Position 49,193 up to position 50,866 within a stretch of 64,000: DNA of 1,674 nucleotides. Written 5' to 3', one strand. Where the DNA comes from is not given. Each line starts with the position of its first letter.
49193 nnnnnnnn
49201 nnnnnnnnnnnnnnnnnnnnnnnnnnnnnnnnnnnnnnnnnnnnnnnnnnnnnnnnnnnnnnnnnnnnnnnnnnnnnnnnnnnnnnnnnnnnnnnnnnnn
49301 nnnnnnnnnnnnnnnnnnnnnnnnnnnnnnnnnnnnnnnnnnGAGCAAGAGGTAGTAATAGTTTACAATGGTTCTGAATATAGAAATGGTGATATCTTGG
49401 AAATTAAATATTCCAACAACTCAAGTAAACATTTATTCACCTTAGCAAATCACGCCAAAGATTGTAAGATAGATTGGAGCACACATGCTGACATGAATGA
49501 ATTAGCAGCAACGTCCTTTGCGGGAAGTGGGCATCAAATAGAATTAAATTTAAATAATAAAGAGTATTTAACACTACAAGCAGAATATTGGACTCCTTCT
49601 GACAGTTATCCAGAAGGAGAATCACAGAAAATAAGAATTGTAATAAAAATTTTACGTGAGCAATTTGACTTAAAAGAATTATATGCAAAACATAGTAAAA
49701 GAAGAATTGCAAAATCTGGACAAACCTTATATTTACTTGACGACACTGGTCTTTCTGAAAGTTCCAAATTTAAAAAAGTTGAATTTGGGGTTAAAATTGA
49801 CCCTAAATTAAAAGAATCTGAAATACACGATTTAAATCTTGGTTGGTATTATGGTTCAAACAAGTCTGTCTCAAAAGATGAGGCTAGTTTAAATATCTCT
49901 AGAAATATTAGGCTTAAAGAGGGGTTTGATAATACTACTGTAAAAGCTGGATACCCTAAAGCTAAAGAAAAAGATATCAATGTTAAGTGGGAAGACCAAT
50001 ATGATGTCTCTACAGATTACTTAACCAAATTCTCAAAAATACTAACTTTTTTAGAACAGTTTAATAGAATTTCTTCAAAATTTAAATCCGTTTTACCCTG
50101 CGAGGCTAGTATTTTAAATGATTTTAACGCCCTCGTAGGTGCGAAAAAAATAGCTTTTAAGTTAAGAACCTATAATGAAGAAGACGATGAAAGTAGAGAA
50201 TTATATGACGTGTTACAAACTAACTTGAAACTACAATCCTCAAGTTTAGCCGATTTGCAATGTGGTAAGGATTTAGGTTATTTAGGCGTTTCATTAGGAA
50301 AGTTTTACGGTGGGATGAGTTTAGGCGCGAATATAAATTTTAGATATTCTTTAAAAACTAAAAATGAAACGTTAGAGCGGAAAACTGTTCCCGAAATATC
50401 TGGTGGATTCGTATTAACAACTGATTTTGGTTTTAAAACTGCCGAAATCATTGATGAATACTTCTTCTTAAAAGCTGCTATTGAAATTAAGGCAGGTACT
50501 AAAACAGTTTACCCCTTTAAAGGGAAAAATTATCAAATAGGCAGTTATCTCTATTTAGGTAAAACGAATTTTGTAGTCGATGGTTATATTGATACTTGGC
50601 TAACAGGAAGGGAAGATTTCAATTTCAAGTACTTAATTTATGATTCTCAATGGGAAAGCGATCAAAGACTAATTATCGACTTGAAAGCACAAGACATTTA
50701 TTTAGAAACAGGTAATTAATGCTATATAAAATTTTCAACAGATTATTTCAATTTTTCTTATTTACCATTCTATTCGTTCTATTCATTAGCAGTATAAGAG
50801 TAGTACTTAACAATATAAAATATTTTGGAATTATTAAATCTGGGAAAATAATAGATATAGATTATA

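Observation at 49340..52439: AT-rich 3.1-kb block forms the C-terminal domain of an FN3 surface protein plus two coupled genes, organised like a polymorphic toxin with immunity genes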

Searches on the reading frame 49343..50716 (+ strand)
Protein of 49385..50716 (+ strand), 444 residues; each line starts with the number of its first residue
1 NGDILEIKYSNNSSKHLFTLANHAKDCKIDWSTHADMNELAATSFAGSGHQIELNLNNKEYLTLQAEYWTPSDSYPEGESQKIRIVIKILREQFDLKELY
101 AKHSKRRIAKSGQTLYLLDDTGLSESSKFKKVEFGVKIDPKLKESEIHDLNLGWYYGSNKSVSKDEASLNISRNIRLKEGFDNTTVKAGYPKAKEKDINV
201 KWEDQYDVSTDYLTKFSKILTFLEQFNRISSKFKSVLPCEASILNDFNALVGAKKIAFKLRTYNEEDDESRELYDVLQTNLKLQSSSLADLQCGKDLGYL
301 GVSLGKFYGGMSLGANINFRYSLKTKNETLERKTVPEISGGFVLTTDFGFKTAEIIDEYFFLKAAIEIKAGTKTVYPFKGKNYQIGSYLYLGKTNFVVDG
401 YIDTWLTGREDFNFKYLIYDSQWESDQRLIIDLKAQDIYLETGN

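Call 20: find_homologous_proteins(query=window:49385-50716:+, max_evalue=0.001)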
Query window:49385-50716:+ (444 aa): 2 proteins with E <= 0.001 among 5843 candidates.
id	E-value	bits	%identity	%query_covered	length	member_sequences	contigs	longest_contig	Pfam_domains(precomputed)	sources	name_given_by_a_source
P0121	6.0e-144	498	53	99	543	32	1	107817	-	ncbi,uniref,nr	ncbi:hypothetical protein [Tenacibaculum maritimum]|uniref:hypothetical protein n=1 Tax=Tenacibaculu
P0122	5.4e-122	426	62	70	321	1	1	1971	-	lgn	-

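Call 22: find_encoding_contigs(protein=P0121, flank=10000, max_places=3)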
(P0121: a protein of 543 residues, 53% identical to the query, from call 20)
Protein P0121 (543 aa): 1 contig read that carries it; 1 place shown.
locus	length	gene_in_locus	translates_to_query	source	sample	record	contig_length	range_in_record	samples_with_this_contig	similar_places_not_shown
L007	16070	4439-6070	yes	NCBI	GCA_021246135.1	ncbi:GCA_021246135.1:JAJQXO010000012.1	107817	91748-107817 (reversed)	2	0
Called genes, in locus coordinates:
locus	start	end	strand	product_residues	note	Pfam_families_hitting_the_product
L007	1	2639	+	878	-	PF00041:fn3 (faint)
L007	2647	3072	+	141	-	-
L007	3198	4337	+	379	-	-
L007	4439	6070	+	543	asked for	-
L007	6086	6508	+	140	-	-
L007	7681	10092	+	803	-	-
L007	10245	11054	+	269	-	-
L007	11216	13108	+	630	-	PF12710:HAD (weak), PF00389:2-Hacid_dh, PF02826:2-Hacid_dh_C, PF22629:ACT_AHAS_ss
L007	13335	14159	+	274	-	PF01551:Peptidase_M23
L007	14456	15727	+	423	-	PF00266:Aminotran_5, PF22580:KYNU_C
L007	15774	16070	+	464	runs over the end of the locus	PF00070:Pyr_redox (faint), PF01266:DAO (weak), PF01494:FAD_binding_3, PF07992:Pyr_redox_2 (faint), PF13450:NAD_binding_8 (weak)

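Call 37: predict_structure(alignment_id=A1)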
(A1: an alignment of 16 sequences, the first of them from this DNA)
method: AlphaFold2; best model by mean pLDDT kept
length: 458 residues; sequences in the alignment: 16
mean_pLDDT: 71.6   pTM: 0.53
mean pLDDT of the five models: 71.6, 66.3, 64.1, 62.1, 60.4
residues with pLDDT >= 90: 119; 70-90: 131; 50-70: 129; < 50: 79
segments of 3 or more residues with pLDDT < 50: 229-268, 311-316, 417-427
pLDDT, mean of each block of 10 residues (from residue 1): 89 95 84 91 94 90 92 88 89 92 93 89 87 70 86 93 91 78 90 83 93 86 64 45 44 41 41 76 75 64 53 46 56 66 55 54 51 50 57 65 56 50 47 55 73 68
secondary structure, 60 per line:
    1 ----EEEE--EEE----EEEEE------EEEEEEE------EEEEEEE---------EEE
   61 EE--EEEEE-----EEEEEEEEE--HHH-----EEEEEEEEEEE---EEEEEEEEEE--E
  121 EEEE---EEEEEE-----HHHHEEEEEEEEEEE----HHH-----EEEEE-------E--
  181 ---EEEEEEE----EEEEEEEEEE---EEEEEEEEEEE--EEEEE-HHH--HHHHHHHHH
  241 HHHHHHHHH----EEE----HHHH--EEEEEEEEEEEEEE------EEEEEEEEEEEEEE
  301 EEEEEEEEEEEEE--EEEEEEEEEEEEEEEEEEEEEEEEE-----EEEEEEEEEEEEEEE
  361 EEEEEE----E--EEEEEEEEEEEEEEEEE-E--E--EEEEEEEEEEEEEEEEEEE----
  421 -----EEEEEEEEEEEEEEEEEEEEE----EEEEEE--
elements in order: E5-8 E11-13 E18-22 E29-35 E42-48 E58-62 E65-69 E75-83 E94-104 E108-117 E120-124 E128-133 H139-142 E143-153 E166-170 E184-190 E195-204 E208-218 E221-225 H232-249 E254-256 H261-264 E267-280 E287-313 E316-340 E346-366 E374-390 E398-416 E426-446 E451-456
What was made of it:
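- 49343..50017 (+): C1 (aa 621-845): two β-sandwich, Ig/cadherin-like domains. This is the start of the AT-rich block. AF2 pLDDT ~90 (call 37).
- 50018..50716 (+): C2 tip (aa 846-1078): a helix followed by long β-hairpins. It is hypervariable among class A proteins. Residues N898, E900 and R905 are invariant. This is the candidate effector part. AF2 predicts strands of 20-27 residues at pLDDT 50-65 (call 37).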

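Call 76: search_solved_structures(query=A1, max_evalue=1)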
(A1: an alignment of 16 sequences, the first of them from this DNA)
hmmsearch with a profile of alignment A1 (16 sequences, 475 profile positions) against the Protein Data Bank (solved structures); distinct sequences matched with E-value up to 1: 1.
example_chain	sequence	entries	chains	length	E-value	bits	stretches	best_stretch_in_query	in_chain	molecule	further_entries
7arc_U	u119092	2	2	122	0.38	13.1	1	283-320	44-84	SDAP2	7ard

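Call 83: search_protein_families(library=pfam, alignment_id=A1, max_evalue=0.1)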
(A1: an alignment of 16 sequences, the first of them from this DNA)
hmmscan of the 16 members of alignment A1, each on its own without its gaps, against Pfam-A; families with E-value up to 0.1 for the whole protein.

A. member 1, seq(458 aa): 0 families

B. families by the number of members that match (of 16 scanned): 6 families
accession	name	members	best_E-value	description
PF22639.1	Gp18_dom_I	1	0.0099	Tail sheath protein Gp18-like domain I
PF22165.2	SSO1393-like_WHD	1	0.03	SSO1393-like, winged-helix domain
PF01805.25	Surp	1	0.055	Surp module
PF15890.11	Peptidase_Mx1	1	0.07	Putative zinc-binding metallo-peptidase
PF03080.22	Neprosin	1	0.085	Neprosin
PF14270.11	DUF4358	1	0.099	Domain of unknown function (DUF4358)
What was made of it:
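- On Type Va autotransporter: No Pfam hit in any of 16 class A C-termini (call 83).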

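Call 87: search_protein_families(library=pfam, proteins=[L007:7681-10089:+], max_evalue=0.01)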
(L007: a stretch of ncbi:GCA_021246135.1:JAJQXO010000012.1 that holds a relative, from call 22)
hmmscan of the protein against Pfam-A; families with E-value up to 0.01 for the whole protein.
L007:7681-10089:+ (803 aa): 1 family
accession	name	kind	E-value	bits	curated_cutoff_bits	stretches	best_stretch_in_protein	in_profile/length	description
PF12673.12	SipL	-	0.0047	17.6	23.6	0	26-87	16-57/78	SipL, SPOCS domain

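Call 93: fold_search(model_id=the predicted structure, library=pdb)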
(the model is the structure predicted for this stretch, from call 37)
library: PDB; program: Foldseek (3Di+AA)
matches with E <= 10: 766; with E <= 0.001: 30
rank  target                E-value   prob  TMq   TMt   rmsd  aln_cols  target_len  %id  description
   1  7zgj_A                8.8e-05  0.97  0.19  0.14  39.5       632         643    7  Trypanosoma brucei gambiense ISG65 in complex with human complement component C3 (released 2023-04-05)
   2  1l3w                  8.8e-05  0.97  0.19  0.17  20.8       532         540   10  C-cadherin Ectodomain (released 2002-04-26)
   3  7qiv_A                1.0e-04  0.97  0.20  0.16  38.4       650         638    6  Structure of human C3b in complex with the EWE nanobody (released 2022-02-16)
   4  5j5j_A                1.0e-04  0.93  0.18  0.16  21.2       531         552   10  Crystal structure of a chimera of human Desmocollin-2 EC1 and human Desmoglein-2 EC2-EC5 (released 2016-06-22)
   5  5i5k_A                1.2e-04  0.91  0.18  0.07  36.4       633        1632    7  Structure of complement C5 in complex with eculizumab (released 2016-03-16)
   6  3q2w_A                1.7e-04  0.96  0.19  0.17  20.1       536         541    7  Crystal structure of mouse N-cadherin ectodomain (released 2011-02-23)
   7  7sqc_F0               1.7e-04  0.99  0.22  0.29  19.4       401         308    7  Ciliary C1 central pair apparatus isolated from Chlamydomonas reinhardtii (released 2022-04-13)
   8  7y9a_A                1.9e-04  1.00  0.16  0.31  12.8       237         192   10  Crystal structure of sDscam Ig1-2 domains, isoform beta2v6 (released 2023-05-24)
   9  5szl_B                2.1e-04  0.95  0.15  0.16  17.8       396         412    8  Protocadherin gamma A1 extracellular cadherin domains 1-4 (released 2016-10-19)
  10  6vfu_A                2.4e-04  0.97  0.16  0.17  15.9       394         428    8  Crystal structure of human protocadherin 19 EC1-EC4 (released 2020-03-11)
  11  6dld_D                2.6e-04  0.99  0.17  0.24  17.2       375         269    6  Crystal structure of IgLON5/NEGR1 heterodimer (released 2019-04-10)
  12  5erd_A                2.7e-04  0.91  0.18  0.16  19.5       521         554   10  Crystal structure of human Desmoglein-2 ectodomain (released 2016-06-22)
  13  6vfw_A                3.1e-04  0.92  0.16  0.16  15.4       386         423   10  Crystal structure of human delta protocadherin 10 EC1-EC4 (released 2020-03-11)
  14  7ptp_A                3.3e-04  0.80  0.16  0.12  24.3       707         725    7  In-situ structure of pentameric S-layer protein (released 2021-12-15)
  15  3cu7_B                3.4e-04  0.85  0.18  0.08  36.8       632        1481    9  Human Complement Component 5 (released 2008-06-10)
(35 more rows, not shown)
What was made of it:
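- Tandem Ig/cadherin-like domains (call 93).
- Tried and rejected: Foldseek against PDB was dominated by the Ig-like half and said nothing about the tip (call 93).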

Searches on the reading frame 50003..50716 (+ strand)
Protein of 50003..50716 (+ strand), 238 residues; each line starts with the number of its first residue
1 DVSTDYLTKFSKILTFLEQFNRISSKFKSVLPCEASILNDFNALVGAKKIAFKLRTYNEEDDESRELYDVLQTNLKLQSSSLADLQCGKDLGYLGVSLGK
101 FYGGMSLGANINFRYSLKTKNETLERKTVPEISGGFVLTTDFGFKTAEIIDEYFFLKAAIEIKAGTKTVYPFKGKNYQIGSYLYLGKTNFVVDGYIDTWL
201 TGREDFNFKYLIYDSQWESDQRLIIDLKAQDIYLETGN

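Call 55: search_protein_representatives(alignment_id=A2)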
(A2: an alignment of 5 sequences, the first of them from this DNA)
Query: 5 sequences, 235 profile positions. Proteins with E-value up to 0.001 (for the whole library): 36; up to 1e-10: 28; up to 1e-30: 9. The best 36 are listed.
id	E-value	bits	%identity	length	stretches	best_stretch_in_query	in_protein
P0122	6.1e-122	422.4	-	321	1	1-235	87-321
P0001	6.6e-118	409.3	-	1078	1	1-235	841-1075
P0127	7.2e-59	216.0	-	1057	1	2-229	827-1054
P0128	2.3e-49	184.9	-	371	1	3-226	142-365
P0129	4.1e-47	177.5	-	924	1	3-225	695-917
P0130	3.5e-46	174.5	-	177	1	31-203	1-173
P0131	3.4e-40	154.9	-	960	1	2-216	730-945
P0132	4.3e-39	151.3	-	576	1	2-227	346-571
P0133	5.4e-38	147.7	-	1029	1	3-228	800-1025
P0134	3.4e-30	122.2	-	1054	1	3-229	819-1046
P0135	3.3e-29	118.9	-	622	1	4-220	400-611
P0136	1.5e-28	116.8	-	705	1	4-221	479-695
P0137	2.3e-25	106.3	-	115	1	128-234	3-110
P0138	2.5e-21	93.1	-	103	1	27-129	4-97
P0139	1.3e-20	90.8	-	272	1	2-222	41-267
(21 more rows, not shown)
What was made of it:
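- The tip is confined to this scaffold (call 55).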
